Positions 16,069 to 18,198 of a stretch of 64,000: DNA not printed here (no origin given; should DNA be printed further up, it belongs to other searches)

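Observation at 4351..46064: Very large mosaic surface-glycan locus that combines a Wzx/Wzy-type and an ABC-transporter-dependent pathway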

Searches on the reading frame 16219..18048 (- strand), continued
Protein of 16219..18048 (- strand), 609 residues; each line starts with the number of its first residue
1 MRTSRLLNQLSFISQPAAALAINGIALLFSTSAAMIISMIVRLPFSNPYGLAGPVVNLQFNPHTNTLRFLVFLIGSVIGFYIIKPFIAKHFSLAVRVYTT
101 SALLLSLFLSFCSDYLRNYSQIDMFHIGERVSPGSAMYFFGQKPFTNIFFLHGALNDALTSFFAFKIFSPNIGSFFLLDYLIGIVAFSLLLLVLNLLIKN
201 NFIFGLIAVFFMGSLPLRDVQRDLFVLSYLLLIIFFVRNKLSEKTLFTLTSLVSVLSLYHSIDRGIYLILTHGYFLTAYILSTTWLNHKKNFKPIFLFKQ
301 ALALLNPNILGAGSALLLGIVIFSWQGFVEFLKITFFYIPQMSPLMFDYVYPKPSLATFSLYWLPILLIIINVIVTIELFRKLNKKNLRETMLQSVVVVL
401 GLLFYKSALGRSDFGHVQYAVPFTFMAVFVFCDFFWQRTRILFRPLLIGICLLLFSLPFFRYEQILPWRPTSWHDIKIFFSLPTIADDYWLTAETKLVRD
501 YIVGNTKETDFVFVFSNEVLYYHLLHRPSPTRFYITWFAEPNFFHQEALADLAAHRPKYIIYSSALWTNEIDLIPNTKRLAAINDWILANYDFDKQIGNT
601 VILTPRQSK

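Call 92: find_encoding_contigs(protein=P0140, flank=7000, max_places=2)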
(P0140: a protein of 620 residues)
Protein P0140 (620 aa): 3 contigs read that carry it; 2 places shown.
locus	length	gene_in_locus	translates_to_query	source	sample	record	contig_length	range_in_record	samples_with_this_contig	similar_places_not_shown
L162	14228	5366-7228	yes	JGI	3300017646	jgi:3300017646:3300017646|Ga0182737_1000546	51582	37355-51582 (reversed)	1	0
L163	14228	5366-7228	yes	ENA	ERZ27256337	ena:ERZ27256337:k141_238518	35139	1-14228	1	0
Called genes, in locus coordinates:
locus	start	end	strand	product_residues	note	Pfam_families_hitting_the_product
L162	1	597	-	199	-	?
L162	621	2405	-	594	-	-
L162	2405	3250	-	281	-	PF00535:Glycos_transf_2, PF13641:Glyco_tranf_2_3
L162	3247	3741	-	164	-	PF04138:GtrA_DPMS_TM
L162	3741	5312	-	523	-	PF13231:PMT_2 (weak)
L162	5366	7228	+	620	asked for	-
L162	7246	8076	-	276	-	PF01261:AP_endonuc_2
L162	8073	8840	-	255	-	PF01370:Epimerase (weak)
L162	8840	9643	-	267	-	-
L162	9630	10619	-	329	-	PF00535:Glycos_transf_2 (weak)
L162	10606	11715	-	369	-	PF01266:DAO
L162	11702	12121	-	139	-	PF04138:GtrA_DPMS_TM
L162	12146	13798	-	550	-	PF00535:Glycos_transf_2, PF10111:Glyco_tranf_2_2, PF13641:Glyco_tranf_2_3, PF13632:Glyco_trans_2_3 (faint), PF00535:Glycos_transf_2 (weak), PF13641:Glyco_tranf_2_3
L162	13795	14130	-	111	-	-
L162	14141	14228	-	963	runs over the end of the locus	-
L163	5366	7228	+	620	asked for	-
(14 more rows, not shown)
